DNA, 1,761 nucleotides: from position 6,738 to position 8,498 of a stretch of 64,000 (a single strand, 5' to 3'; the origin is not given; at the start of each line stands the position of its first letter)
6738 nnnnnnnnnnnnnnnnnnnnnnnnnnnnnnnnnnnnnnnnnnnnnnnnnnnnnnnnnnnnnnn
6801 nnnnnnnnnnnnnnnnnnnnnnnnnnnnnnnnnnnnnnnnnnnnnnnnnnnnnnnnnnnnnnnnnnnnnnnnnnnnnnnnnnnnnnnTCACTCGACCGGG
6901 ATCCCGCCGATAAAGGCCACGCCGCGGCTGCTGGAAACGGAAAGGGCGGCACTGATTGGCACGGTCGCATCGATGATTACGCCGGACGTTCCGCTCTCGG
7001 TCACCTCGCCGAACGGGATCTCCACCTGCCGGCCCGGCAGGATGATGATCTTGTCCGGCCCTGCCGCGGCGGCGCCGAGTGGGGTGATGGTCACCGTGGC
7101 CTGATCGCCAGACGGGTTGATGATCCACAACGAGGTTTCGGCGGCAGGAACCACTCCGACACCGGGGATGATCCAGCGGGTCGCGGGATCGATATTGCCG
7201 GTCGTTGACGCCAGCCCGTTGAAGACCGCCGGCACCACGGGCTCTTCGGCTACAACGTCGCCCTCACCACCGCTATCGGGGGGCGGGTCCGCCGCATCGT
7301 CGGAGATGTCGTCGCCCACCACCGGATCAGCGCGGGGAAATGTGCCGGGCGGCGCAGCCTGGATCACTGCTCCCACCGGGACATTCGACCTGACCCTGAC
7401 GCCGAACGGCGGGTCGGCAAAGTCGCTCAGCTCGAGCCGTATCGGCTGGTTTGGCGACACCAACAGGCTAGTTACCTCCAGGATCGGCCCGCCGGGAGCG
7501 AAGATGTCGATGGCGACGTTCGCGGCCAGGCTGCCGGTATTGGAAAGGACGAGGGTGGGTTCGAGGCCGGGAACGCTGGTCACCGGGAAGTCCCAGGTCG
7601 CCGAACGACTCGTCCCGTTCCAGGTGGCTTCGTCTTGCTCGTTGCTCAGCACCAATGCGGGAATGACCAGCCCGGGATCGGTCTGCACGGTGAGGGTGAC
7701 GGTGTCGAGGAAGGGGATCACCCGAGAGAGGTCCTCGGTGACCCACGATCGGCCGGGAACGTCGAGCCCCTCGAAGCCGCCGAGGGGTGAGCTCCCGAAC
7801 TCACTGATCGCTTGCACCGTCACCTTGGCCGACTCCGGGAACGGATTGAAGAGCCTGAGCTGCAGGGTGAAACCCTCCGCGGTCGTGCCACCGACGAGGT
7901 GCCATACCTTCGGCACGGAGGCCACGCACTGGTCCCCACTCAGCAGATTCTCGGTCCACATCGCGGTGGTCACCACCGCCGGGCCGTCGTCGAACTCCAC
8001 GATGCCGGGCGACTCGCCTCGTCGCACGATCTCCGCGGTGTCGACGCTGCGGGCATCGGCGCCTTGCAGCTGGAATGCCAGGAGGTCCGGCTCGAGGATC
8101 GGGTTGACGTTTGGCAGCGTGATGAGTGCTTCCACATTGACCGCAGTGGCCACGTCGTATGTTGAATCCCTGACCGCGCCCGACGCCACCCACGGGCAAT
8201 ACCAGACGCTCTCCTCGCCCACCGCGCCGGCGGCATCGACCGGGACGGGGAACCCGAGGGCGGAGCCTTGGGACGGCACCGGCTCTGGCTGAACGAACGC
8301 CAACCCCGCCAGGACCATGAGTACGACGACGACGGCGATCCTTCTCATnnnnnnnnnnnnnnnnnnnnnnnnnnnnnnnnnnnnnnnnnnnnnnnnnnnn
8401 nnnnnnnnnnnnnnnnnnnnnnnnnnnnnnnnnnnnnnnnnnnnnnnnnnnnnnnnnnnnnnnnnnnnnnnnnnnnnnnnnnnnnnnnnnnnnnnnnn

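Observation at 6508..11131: Coupled operon of a GT2 fused to a polytopic membrane domain, a secreted protein and a thioredoxin-like protein, with a start codon interlocked with cofD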

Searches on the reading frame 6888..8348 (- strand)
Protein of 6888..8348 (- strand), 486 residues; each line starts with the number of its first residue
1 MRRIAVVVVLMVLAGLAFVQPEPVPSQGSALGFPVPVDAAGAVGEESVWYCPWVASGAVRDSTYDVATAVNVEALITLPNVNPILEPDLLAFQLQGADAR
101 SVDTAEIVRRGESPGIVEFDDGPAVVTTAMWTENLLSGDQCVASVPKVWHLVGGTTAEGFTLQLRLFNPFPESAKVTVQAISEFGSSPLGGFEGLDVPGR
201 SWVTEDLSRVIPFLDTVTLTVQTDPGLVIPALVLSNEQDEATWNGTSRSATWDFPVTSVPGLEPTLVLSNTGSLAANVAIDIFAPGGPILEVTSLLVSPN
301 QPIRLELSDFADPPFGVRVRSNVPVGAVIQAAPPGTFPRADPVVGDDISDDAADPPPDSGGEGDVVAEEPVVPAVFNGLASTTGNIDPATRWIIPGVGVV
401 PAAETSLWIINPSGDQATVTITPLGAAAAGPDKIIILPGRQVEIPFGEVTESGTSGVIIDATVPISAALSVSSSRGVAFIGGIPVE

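Call 5: search_protein_families(library=pfam, proteins=[window:6888-8348:-], max_evalue=0.01)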
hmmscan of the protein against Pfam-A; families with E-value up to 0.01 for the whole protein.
window:6888-8348:- (486 aa): 1 family
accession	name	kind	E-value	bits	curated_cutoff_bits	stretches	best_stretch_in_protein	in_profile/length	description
PF18986.5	DUF5719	-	1.7e-22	80.4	26.2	2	136-330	41-242/319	Family of unknown function (DUF5719)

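Call 6: search_protein_families(library=ncbifam, proteins=[window:6888-8348:-], max_evalue=0.01)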
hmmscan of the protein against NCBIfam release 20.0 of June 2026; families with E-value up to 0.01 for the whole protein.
window:6888-8348:- (486 aa): 0 families

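Call 35: find_homologous_proteins(query=window:6888-8348:-, max_evalue=0.00001)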
Query window:6888-8348:- (486 aa): 192 proteins with E <= 0.00001 among 8000 candidates; the best 120 are listed.
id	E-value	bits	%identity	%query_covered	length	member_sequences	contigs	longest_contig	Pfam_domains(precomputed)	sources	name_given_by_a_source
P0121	0.0e+0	1044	100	100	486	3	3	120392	PF18986.6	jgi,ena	-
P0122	2.5e-273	925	88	100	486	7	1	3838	PF18986.6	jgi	jgi:hypothetical protein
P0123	4.5e-257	872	83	100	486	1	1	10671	PF18986.6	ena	-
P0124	8.8e-236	801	76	100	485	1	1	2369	PF18986.6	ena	-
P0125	5.6e-233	792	74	100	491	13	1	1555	PF18986.6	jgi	jgi:hypothetical protein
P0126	8.3e-233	792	76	100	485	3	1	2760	PF18986.6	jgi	-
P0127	1.2e-231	788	73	100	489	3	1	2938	PF18986.6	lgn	-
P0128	3.2e-230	783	73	100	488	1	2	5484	PF18986.6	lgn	-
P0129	3.9e-230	783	75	100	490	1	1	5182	PF18986.6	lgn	-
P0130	1.9e-229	780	75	100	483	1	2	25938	PF18986.6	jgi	jgi:Family of unknown function (DUF5719)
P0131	8.9e-229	778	74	100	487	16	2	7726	PF18986.6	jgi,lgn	jgi:hypothetical protein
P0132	2.0e-223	761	72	100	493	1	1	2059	PF18986.6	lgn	-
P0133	4.8e-219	746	70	100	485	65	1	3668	PF18986.6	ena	-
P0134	9.5e-215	732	71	100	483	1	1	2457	PF18986.6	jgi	jgi:Family of unknown function (DUF5719)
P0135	3.7e-214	730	70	100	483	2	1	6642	PF18986.6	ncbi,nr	ncbi:MAG: hypothetical protein BMS9Abin07_2162 [Acidimicrobiia bacterium]|nr:MAG: hypothetical prote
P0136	5.4e-214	729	71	100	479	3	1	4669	PF18986.6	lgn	-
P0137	4.1e-211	720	71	98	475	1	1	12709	PF18986.6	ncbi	-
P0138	1.5e-181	622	59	97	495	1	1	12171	PF18986.6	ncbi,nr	ncbi:MAG: DUF5719 family protein [Actinomycetota bacterium]|nr:DUF5719 family protein [Actinomycetot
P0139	1.6e-181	622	72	82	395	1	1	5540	PF18986.6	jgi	-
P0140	3.1e-179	615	58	100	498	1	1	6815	PF18986.6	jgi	-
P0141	6.2e-179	614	57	97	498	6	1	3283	PF18986.6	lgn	-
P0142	1.4e-178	613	58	100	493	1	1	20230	PF18986.6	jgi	jgi:hypothetical protein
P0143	1.5e-178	613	57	100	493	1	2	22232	PF18986.6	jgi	jgi:hypothetical protein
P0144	4.9e-178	611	57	100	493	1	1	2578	PF18986.6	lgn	-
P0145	5.2e-178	611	57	100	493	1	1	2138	PF18986.6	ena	-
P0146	8.2e-178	610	58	100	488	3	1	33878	PF18986.6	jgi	jgi:hypothetical protein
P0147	1.5e-177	609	57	100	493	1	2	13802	PF18986.6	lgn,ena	-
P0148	1.1e-176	606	58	100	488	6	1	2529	PF18986.6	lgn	-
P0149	1.9e-176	606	56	100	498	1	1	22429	PF18986.6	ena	-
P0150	2.1e-176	605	59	96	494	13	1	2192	PF18986.6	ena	-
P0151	3.5e-176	605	58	100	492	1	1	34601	PF18986.6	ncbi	-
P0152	4.6e-176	604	57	100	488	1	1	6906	PF18986.6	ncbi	-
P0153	5.8e-176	604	57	100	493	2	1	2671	PF18986.6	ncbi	-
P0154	8.5e-176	604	58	100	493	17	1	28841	PF18986.6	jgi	jgi:hypothetical protein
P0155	2.1e-175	602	57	100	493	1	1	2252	PF18986.6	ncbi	-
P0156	4.2e-175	601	57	99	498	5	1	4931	PF18986.6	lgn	-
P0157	7.8e-175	600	57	100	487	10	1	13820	PF18986.6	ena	-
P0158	1.2e-174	600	57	100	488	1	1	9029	PF18986.6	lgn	-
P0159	1.5e-174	599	57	100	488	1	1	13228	PF18986.6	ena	-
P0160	1.9e-174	599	57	99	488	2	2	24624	PF18986.6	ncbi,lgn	-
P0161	2.4e-174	599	57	100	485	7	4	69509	PF18986.6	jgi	jgi:hypothetical protein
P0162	3.9e-174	598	56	100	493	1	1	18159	PF18986.6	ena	-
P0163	4.9e-174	598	55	99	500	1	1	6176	PF18986.6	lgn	-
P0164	5.1e-174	598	56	97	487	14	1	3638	PF18986.6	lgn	-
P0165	9.0e-174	597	57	100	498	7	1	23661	PF18986.6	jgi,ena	-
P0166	1.6e-173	596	75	76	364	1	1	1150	PF18986.6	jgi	jgi:hypothetical protein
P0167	1.6e-173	596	55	99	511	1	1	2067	PF18986.6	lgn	-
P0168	6.3e-173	594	55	97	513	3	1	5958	PF18986.6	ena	-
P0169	2.6e-172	592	55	100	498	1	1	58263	PF18986.6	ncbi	-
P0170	4.2e-172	591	55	100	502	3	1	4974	PF18986.6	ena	-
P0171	4.8e-172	591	56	99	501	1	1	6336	PF18986.6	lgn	-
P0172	1.2e-171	590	55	100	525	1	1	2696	PF18986.6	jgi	jgi:hypothetical protein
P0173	3.3e-171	588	55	99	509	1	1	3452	PF18986.6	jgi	jgi:hypothetical protein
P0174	4.4e-171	588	56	99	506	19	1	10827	PF18986.6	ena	-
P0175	8.6e-171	587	57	97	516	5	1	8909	PF18986.6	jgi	jgi:hypothetical protein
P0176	1.0e-170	587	56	99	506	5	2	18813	PF18986.6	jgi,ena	-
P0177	1.2e-170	586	56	99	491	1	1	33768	PF18986.6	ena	-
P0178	1.6e-170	586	55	99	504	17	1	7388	PF18986.6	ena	-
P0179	2.4e-170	586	55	99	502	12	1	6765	PF18986.6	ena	-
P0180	3.3e-170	585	56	98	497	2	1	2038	PF18986.6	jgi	jgi:hypothetical protein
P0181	6.7e-170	584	56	99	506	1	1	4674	PF18986.6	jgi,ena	-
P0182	7.3e-170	584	56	99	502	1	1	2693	PF18986.6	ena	-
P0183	8.6e-170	584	55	99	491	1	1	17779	PF18986.6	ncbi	ncbi:MAG: DUF5719 family protein [Actinomycetota bacterium]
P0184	1.0e-169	583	56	99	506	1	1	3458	PF18986.6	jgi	-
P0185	1.0e-169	583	54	100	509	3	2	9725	PF18986.6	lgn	-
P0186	1.6e-168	580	55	99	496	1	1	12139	PF18986.6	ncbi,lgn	ncbi:MAG: DUF5719 family protein [Actinomycetota bacterium]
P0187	2.4e-168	579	53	100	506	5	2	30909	PF18986.6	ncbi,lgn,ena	-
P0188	8.4e-168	577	54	99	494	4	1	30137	PF18986.6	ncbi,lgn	-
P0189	3.2e-167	575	55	96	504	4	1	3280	PF18986.6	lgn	-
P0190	7.8e-167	574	54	99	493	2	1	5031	PF18986.6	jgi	jgi:hypothetical protein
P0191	1.6e-165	570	54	99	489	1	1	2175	PF18986.6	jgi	jgi:hypothetical protein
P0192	3.8e-165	568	52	99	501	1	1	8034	PF18986.6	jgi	-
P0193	5.8e-165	568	74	73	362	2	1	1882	PF18986.6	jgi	jgi:Family of unknown function (DUF5719)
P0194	8.3e-161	554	52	99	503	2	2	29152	PF18986.6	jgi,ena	-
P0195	1.7e-160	553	52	99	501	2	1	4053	PF18986.6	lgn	-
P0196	2.3e-159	549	52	99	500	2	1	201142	PF18986.6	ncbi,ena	-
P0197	3.3e-159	549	51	99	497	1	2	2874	PF18986.6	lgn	-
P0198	8.8e-159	547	54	94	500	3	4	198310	PF18986.6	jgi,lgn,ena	jgi:hypothetical protein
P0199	1.5e-158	547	51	99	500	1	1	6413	PF18986.6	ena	-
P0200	2.7e-158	546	53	99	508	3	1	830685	PF18986.6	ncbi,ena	-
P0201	6.2e-158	545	55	99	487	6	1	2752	PF18986.6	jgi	-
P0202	4.0e-157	542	52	100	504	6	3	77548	PF18986.6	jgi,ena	-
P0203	7.0e-156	538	52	97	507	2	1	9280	PF18986.6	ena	-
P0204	2.7e-155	536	52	99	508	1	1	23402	PF18986.6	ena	-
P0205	4.9e-154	532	53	99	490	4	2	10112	PF18986.6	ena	-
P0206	1.1e-152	527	53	99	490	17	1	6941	PF18986.6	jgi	jgi:hypothetical protein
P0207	4.5e-148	512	57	85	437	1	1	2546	PF18986.6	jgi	jgi:hypothetical protein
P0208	4.4e-147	509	52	100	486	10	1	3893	PF18986.6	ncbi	-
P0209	2.3e-142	493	54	87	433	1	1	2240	PF18986.6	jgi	jgi:hypothetical protein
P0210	8.4e-140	485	51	99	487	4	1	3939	PF18986.6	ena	-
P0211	4.1e-137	476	51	100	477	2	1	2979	PF18986.6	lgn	-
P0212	6.7e-137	475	50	100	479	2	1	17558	PF18986.6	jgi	-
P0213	9.1e-134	465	50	95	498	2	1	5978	PF18986.6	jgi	-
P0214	3.5e-133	463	50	94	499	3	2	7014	PF18986.6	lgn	-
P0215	3.0e-132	460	81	56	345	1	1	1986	PF18986.6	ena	-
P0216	1.2e-130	455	67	63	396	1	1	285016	PF18986.6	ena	-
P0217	9.8e-128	445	49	94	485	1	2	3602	PF18986.6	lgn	-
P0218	2.9e-127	443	47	92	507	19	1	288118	PF18986.6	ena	-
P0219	8.6e-126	439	49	98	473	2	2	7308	PF18986.6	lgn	-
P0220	1.2e-124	435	47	100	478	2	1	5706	PF18986.6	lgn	-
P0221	6.4e-119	416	47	100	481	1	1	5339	PF18986.6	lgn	-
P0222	1.2e-118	415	45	100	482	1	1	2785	PF18986.6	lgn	-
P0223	1.3e-115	405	46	95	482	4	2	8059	PF18986.6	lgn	-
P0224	1.4e-114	402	47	92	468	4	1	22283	PF18986.6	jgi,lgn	-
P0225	6.6e-110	386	70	55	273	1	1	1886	PF18986.6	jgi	jgi:hypothetical protein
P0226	6.9e-110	386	83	44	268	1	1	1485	PF18986.6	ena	-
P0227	6.1e-108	380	43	100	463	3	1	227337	PF18986.6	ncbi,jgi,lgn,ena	-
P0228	6.7e-101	357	42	100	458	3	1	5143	PF18986.6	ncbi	-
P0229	8.6e-101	356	42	100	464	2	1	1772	PF18986.6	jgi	jgi:hypothetical protein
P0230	4.0e-99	351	41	100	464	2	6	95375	PF18986.6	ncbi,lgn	-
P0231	2.4e-97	345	50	59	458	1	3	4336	PF18986.6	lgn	-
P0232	3.7e-97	344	42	100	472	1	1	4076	PF18986.6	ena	-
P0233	1.9e-96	342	43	92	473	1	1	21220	PF18986.6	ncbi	-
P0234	4.7e-96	341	41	100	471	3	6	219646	PF18986.6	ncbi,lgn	-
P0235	5.5e-95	337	41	100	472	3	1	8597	PF18986.6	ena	-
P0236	5.7e-92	327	41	92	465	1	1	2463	PF18986.6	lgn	-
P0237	6.9e-92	327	41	100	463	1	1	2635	PF18986.6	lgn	-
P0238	8.3e-92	327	41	100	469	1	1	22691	PF18986.6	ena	-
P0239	8.9e-92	326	41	91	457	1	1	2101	PF18986.6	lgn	-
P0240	4.9e-90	321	41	98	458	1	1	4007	PF18986.6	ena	-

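Call 44: predict_structure(alignment_id=A3)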
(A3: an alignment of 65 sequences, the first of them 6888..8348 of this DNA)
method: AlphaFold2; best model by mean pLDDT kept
length: 486 residues; sequences in the alignment: 65
mean_pLDDT: 87.0   pTM: 0.82
mean pLDDT of the five models: 87.0, 86.6, 85.9, 85.8, 85.6
residues with pLDDT >= 90: 342; 70-90: 85; 50-70: 21; < 50: 38
segments of 3 or more residues with pLDDT < 50: 25-37, 344-360, 364-369
pLDDT, mean of each block of 10 residues (from residue 1): 86 86 46 39 83 85 94 94 88 94 91 93 94 90 92 94 96 95 89 93 93 90 95 93 93 95 95 95 93 94 94 94 96 89 46 47 47 81 93 94 95 96 82 95 89 89 97 93 88
secondary structure, 60 per line:
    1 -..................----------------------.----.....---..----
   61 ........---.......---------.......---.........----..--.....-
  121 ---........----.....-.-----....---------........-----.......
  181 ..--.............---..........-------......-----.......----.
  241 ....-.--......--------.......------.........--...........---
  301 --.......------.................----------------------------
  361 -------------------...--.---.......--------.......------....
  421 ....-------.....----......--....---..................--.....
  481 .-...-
elements in order: H2-19 E47-51 E61-68 E72-78 E88-94 E98-103 E115-119 E124-131 E136-140 E148-151 E161-168 E174-182 E185-197 E201-206 H207-210 E218-223 E229-235 E240-244 E249-254 E263-269 E276-284 E287-297 E303-306 E316-332 E380-382 E389-395 E404-410 E417-424 E432-436 E441-446 H449-452 E456-473 E476-481 E483-485

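Call 49: fold_search(model_id=the predicted structure, library=pdb)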
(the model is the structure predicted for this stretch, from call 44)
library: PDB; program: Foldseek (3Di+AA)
matches with E <= 10: 989; with E <= 0.001: 19
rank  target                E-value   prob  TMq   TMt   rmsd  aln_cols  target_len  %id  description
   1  5jpm_A                4.1e-06  0.63  0.12  0.09  22.2       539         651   13  Structure of the complex of human complement C4 with MASP-2 rebuilt using iMDFF (released 2016-08-10)
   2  9u61_E                1.9e-05  0.35  0.10  0.04  22.6       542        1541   12  CP/MBL pathways C3 convertase C4b2a and C3 complex (released 2026-01-14)
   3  7q61_A                2.1e-05  0.47  0.11  0.05  21.9       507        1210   10  Structure of TEV conjugated A2ML1 (A2ML1-TC) (released 2022-04-20)
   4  5fo7_A                2.1e-05  0.44  0.13  0.11  23.2       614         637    9  Crystal Structure of Human Complement C3b at 2.8 Angstrom resolution (released 2016-04-06)
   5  9fx3_A                6.3e-05  0.35  0.11  0.06  21.1       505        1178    7  Structure of active human CD109 (released 2025-03-19)
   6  2v5y                  8.2e-05  0.35  0.12  0.10  36.9       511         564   10  Crystal structure of the receptor protein tyrosine phosphatase mu ectodomain (released 2007-09-11)
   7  8ovb_A                9.2e-05  0.38  0.12  0.10  23.1       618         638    8  Human Complement C3b in complex with Trypanosoma brucei ISG65. (released 2024-02-14)
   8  9u62_E                1.2e-04  0.28  0.12  0.06  23.9       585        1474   11  AP pathways C3 convertase C3bBbP and C3 complex (released 2026-01-14)
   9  8uin_A                2.1e-04  0.16  0.10  0.08  22.3       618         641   10  Structure of the C3bBb-albicin complex (released 2024-05-08)
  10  9jsg                  3.0e-04  0.23  0.14  0.14  36.7       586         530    9  Clostridium perfringens iota toxin pore Ib in pore state (released 2025-05-14)
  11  7o7n_A                3.6e-04  0.30  0.14  0.07  25.4       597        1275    8  (h-alpha2M)4 semiactivated I state (released 2022-04-13)
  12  8oq3_A                4.5e-04  0.25  0.13  0.05  23.3       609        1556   10  Structure of methylamine treated human complement C3 (released 2024-02-21)
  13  6xi3                  4.7e-04  0.16  0.09  0.11  42.2       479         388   10  Crystal structure of tetra-tandem repeat in extending region of large adhesion protein (released 2020-10-14)
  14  9ijj_4K               4.7e-04  0.13  0.09  0.10  37.4       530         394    9  In situ structure of the central apparatus in mouse sperm axoneme. (released 2025-06-04)
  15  5mhn_B                5.6e-04  0.66  0.11  0.08  18.5       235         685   10  FXIIIa in complex with the inhibitor ZED2360 (released 2017-12-20)
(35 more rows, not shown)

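Call 68: find_encoding_contigs(protein=P0121, flank=10000, max_places=2)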
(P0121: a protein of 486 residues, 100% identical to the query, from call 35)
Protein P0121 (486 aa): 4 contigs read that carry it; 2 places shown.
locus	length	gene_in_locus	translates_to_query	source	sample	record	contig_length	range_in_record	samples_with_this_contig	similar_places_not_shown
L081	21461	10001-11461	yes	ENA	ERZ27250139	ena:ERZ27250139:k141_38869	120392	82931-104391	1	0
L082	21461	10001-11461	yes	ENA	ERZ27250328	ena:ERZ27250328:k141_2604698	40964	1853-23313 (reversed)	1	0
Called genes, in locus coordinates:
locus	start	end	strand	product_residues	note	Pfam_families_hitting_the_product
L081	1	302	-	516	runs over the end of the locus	PF01039:Carboxyl_trans, PF03255:ACCA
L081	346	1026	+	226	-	PF03099:BPL_LplA_LipB, PF02237:BPL_C (weak)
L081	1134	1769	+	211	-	PF01738:DLH (faint)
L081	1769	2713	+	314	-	PF00106:adh_short (faint), PF01073:3Beta_HSD, PF01370:Epimerase, PF02719:Polysacc_synt_2, PF04321:RmlD_sub_bind, PF07993:NAD_binding_4 (faint), PF13460:NAD_binding_10, PF16363:GDP_Man_Dehyd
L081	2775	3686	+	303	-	PF20434:BD-FAE, PF07859:Abhydrolase_3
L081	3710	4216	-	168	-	-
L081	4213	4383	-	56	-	-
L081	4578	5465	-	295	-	PF01149:Fapy_DNA_glyco, PF06831:H2TH, PF06827:zf-FPG_IleRS (weak)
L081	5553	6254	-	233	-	PF01996:F420_ligase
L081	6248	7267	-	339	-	PF01933:CofD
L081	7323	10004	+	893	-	-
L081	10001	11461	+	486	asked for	PF18986:DUF5719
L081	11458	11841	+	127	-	-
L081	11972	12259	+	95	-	PF20586:DUF6788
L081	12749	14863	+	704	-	-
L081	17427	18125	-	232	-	PF13641:Glyco_tranf_2_3 (weak), PF00535:Glycos_transf_2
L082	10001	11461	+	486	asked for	PF18986:DUF5719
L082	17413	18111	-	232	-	PF13641:Glyco_tranf_2_3 (weak), PF00535:Glycos_transf_2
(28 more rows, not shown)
